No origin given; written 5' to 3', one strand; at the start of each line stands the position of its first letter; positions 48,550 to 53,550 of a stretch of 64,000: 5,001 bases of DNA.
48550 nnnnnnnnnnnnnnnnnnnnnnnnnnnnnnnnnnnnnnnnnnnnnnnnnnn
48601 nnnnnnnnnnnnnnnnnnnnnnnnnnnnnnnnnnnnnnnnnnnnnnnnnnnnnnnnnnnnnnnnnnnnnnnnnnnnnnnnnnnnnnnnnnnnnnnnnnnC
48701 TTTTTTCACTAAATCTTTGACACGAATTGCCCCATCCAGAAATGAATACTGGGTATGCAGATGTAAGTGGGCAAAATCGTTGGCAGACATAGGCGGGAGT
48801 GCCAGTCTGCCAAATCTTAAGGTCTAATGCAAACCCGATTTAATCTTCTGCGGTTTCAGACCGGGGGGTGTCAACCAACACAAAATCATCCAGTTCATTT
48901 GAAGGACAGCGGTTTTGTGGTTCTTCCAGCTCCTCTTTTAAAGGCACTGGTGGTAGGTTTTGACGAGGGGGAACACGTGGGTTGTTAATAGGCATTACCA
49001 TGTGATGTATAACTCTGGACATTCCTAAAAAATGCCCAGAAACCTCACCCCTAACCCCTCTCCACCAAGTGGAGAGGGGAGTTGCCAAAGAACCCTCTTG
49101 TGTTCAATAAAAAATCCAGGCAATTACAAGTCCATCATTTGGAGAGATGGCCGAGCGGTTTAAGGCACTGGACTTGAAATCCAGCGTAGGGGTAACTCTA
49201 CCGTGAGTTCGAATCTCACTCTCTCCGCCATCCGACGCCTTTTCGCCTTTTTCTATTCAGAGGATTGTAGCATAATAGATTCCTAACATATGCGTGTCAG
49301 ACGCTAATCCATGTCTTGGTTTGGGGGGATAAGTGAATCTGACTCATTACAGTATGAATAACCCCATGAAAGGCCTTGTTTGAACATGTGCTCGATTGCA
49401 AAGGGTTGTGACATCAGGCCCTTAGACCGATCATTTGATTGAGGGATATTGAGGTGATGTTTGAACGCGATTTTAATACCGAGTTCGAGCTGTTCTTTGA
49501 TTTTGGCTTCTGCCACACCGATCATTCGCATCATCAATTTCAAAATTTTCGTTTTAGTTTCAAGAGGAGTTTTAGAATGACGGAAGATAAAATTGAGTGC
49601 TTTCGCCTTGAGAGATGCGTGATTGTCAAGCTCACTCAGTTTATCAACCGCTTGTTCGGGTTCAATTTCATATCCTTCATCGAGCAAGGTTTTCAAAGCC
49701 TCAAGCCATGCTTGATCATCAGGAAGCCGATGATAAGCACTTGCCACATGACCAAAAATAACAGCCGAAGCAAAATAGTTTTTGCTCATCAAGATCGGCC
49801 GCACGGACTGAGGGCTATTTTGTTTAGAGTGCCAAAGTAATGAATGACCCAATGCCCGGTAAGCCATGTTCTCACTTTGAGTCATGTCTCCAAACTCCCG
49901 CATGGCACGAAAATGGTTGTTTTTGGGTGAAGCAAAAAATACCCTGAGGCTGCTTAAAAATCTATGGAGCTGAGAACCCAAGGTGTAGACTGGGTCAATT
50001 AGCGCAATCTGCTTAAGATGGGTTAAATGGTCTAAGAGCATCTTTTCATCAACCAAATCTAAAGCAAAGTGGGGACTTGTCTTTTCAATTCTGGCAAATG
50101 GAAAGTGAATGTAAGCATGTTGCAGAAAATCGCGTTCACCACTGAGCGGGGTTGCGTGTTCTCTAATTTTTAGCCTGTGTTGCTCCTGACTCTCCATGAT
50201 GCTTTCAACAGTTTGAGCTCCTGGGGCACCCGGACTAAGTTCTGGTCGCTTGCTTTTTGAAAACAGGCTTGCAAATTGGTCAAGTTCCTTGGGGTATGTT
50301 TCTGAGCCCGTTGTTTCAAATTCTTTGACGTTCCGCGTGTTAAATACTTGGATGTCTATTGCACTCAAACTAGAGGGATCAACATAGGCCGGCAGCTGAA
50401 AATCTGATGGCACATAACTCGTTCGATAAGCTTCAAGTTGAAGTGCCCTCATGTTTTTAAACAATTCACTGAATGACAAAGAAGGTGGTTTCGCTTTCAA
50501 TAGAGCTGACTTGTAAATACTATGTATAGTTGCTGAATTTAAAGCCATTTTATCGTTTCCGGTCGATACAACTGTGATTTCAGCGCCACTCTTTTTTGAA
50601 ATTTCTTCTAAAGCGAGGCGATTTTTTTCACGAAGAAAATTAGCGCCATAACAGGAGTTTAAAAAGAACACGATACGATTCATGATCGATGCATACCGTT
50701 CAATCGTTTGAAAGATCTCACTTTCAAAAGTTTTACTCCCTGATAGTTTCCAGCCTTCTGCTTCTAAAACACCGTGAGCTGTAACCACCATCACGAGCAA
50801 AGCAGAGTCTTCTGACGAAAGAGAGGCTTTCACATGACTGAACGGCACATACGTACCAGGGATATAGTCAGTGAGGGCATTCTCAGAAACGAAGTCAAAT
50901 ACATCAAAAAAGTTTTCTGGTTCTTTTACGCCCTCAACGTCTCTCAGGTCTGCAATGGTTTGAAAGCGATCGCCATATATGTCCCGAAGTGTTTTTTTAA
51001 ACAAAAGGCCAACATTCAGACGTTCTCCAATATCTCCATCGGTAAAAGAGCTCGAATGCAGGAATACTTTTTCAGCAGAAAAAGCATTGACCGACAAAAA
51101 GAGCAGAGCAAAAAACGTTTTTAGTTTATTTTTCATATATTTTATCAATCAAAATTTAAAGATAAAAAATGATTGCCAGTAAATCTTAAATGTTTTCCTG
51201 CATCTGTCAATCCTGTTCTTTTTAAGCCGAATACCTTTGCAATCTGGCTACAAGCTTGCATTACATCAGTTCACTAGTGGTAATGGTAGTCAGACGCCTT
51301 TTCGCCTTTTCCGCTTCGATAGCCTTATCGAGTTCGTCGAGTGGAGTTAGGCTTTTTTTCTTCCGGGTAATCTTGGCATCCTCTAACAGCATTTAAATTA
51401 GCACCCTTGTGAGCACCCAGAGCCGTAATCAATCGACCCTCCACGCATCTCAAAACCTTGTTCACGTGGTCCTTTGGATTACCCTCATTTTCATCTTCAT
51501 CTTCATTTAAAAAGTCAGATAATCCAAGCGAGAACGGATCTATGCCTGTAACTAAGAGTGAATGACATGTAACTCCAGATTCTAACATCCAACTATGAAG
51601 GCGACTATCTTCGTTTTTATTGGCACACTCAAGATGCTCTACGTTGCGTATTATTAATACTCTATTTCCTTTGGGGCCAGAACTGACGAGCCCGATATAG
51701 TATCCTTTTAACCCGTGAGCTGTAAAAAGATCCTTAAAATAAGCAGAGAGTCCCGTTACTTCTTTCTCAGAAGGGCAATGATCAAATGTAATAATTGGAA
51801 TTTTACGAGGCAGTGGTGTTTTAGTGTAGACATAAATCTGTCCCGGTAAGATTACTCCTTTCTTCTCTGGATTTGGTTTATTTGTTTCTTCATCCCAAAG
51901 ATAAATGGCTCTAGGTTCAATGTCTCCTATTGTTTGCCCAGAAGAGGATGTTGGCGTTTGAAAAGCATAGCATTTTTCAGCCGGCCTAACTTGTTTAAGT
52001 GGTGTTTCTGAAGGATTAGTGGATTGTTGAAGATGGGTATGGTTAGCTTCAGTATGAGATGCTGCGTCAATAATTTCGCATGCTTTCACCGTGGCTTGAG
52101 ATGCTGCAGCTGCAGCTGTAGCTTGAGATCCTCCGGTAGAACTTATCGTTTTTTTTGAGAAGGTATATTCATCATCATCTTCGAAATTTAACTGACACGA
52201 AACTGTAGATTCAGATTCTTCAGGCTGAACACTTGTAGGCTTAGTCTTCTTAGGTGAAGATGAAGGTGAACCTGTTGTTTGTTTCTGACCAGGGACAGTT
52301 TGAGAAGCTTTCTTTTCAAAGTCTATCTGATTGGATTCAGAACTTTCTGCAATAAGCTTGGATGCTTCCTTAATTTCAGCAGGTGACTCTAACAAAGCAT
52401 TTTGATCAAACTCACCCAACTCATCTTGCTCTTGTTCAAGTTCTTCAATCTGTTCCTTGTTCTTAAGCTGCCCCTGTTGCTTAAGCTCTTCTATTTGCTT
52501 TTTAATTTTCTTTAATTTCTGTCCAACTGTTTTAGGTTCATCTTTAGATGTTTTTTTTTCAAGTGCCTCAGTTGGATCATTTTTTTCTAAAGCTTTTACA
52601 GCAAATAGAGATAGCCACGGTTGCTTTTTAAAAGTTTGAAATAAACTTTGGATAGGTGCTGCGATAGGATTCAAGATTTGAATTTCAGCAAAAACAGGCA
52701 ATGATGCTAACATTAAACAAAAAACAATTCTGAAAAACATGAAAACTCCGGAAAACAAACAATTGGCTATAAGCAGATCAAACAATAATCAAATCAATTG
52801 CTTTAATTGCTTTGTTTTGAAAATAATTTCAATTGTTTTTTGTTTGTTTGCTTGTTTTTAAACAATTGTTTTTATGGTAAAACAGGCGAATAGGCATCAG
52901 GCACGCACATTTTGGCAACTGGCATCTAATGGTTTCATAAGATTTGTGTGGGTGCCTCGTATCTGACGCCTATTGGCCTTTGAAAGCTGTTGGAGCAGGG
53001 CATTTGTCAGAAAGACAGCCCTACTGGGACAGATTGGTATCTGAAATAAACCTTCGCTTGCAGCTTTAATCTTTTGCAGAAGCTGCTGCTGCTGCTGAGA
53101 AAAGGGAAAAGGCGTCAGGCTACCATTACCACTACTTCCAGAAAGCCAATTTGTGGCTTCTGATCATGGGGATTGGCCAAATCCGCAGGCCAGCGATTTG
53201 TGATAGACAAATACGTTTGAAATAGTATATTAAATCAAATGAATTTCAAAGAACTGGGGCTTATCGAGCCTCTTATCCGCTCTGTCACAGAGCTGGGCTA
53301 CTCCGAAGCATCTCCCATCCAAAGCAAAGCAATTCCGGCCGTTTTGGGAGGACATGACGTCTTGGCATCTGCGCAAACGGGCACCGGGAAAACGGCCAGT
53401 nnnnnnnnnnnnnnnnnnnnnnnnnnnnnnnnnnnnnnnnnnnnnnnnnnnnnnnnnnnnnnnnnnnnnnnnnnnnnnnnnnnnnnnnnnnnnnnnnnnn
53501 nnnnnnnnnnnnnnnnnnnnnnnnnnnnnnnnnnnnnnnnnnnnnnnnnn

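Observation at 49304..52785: tRNA-Ser-proximal pair of large secreted proteins, one with a caspase-like His/Cys peptidase signature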

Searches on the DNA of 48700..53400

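Call 63: search_rna_families(source=window, start=48700, end=53400, threshold=evalue, max_evalue=1)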
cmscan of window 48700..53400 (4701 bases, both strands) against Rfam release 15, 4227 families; matches with E-value up to 1: 3.
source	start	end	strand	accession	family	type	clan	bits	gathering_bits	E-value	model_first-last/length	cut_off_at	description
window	49141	49227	+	RF00005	tRNA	Gene; tRNA;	CL00001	63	29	1.9e-12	1-71/71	no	tRNA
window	49176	49227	-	RF04351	Plastid-psbl-rps4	Cis-reg;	-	40.8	68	2.5e-06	1-53/53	no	Plastid-psbl-rps4 3UTR RNA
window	49129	49334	+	RF02223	sX4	Gene; sRNA;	-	19.6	70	0.57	1-167/167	no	Proteobacterial sRNA sX4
